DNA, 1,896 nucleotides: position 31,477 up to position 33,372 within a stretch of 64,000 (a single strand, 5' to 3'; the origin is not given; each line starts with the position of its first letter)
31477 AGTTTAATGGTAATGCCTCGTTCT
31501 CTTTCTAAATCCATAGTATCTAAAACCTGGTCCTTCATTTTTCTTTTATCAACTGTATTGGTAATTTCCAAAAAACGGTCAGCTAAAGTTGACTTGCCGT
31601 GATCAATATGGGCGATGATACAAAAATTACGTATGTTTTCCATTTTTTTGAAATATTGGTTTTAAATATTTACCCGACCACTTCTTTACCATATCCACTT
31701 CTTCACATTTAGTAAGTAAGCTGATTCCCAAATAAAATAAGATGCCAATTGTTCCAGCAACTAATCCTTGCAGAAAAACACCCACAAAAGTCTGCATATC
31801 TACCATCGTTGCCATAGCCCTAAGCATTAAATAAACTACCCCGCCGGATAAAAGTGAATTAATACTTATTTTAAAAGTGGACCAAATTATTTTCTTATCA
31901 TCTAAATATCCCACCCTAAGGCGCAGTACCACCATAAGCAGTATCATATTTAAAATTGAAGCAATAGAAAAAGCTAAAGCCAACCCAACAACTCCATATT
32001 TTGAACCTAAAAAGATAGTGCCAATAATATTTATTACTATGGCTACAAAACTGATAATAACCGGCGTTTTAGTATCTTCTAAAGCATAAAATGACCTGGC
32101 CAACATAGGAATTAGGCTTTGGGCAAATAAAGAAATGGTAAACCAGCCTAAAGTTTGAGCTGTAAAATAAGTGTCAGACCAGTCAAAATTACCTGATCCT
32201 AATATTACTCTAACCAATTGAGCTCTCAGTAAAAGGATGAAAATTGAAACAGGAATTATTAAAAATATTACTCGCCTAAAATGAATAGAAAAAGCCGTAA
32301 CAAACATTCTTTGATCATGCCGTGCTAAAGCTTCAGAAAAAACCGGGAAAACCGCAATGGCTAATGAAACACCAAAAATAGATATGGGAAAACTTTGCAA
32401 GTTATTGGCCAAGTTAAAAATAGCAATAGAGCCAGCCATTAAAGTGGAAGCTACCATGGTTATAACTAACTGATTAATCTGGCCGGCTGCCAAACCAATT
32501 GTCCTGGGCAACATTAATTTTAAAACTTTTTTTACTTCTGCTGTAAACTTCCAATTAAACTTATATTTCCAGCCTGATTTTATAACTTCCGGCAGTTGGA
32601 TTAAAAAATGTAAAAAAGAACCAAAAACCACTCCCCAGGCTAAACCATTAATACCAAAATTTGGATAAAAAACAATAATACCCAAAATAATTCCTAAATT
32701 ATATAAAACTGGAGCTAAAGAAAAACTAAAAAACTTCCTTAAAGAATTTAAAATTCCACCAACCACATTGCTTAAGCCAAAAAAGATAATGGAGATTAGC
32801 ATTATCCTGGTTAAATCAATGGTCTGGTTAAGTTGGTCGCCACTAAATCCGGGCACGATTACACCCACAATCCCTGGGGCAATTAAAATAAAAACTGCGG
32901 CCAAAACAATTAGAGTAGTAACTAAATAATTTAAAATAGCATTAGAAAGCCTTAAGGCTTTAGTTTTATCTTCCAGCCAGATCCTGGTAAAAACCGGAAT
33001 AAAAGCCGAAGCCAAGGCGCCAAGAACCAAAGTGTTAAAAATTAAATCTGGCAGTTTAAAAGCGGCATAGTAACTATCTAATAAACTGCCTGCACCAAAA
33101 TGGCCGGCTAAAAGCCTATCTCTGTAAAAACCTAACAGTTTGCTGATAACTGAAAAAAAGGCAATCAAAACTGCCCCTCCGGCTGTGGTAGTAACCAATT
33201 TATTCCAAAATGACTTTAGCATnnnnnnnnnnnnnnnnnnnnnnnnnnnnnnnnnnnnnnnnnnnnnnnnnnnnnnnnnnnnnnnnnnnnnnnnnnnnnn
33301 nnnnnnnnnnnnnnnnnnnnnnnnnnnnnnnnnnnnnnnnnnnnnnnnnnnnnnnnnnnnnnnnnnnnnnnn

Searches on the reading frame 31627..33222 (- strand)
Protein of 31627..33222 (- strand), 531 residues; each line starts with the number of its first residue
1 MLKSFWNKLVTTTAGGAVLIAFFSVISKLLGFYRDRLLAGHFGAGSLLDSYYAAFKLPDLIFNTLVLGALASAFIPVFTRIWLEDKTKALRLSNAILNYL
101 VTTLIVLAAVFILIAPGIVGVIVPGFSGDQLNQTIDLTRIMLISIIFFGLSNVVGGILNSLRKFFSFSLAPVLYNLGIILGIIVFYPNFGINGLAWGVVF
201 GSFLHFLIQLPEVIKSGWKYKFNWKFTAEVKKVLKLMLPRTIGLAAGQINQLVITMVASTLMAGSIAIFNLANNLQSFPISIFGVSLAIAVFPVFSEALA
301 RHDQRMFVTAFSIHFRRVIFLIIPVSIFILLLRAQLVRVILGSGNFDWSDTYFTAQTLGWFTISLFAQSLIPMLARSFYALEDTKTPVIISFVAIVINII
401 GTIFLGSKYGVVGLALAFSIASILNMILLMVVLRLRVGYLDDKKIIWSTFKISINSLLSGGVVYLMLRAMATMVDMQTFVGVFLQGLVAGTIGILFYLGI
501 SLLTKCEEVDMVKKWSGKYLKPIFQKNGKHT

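Call 35: find_related_loci(query=window:31627-33222:-, collection=genome_contigs, flank=10000)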
Query window:31627-33222:- (531 aa) in genome_contigs; peptide patterns used: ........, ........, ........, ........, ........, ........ (x = any residue, [..] = any of these).
196 stretches matched a pattern; 151 encode a relative of the query (tblastn E <= 1e-3); the best 80 are kept; 80 distinct loci.
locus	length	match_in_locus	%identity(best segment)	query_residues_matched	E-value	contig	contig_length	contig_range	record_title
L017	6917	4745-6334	75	1-530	0e+0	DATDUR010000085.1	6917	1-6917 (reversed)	MAG TPA_asm: Patescibacteria group bacterium isolate SMAG_U8063 k141_445248, whole genome shotgun sequence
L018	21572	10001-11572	74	2-525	0e+0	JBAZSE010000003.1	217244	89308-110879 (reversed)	MAG: Patescibacteria group bacterium isolate SO_2017_GW1_166 NODE_461_length_217244_cov_1.445640_OW334_2017, whole genom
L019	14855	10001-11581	72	1-527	0e+0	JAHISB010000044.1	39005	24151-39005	MAG: Patescibacteria group bacterium isolate MM_PC_MetaG.mb.153 MM_PC_MetaG.mb.153_k141_1526783, whole genome shotgun se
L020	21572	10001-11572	73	1-525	0e+0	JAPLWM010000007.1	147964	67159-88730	MAG: Candidatus Komeilibacteria bacterium isolate LacPavin_0419_WC90_MAG_43_13 LacPavin_0419_WC90_scaffold_379275, whole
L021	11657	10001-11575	73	1-525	0e+0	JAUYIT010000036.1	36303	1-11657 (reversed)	MAG: Candidatus Komeilibacteria bacterium isolate C24_metabat.bin.105 C24_k141_107599, whole genome shotgun sequence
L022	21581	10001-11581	68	1-526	0e+0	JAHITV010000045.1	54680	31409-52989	MAG: Patescibacteria group bacterium isolate MM_PC_MetaG.mb.225 MM_PC_MetaG.mb.225_k141_1888058, whole genome shotgun se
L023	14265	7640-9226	67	1-529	0e+0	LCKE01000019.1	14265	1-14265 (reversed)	MAG: Parcubacteria group bacterium GW2011_GWF2_45_11 UW91_C0019, whole genome shotgun sequence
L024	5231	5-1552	68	11-526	0e+0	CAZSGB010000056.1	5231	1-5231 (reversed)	MAG TPA_asm: uncultured Gammaproteobacteria bacterium isolate SRP118108_co4_507 genome assembly, contig: NODE_19163_leng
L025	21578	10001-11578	67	1-526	0e+0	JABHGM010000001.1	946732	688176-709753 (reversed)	MAG: bacterium isolate SI037_bin203 k141_1573769, whole genome shotgun sequence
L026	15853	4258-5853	58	1-529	0e+0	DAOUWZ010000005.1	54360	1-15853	MAG TPA_asm: bacterium isolate CSMAG_888 CSMAG_888_k141_43831_length_54360_cov_26.0702, whole genome shotgun sequence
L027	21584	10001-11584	56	1-530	0e+0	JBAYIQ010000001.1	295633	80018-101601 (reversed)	MAG: Patescibacteria group bacterium isolate SO_2016_GW1_34 scaffold00049_OW334_2016, whole genome shotgun sequence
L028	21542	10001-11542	56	1-514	4e-180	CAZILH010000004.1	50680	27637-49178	MAG TPA_asm: uncultured Gammaproteobacteria bacterium isolate SRP220891_co1_37 genome assembly, contig: NODE_1257_length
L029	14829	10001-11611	56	1-531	4e-180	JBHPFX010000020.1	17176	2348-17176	Patescibacteria group bacterium isolate SAG AM-311-L03 NODE_20_length_17176_cov_32.512003, whole genome shotgun sequence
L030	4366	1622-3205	55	1-530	0e+0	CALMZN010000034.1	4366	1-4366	MAG TPA_asm: uncultured bacterium isolate SRR5468112_bin.23_CONCOCT_v1.1_MAG genome assembly, contig: ERZ781236.6725, wh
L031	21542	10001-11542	54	2-515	1e-171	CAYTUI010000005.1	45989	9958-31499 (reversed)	MAG TPA_asm: uncultured Gammaproteobacteria bacterium isolate SRP062349_co4_110 genome assembly, contig: NODE_106_length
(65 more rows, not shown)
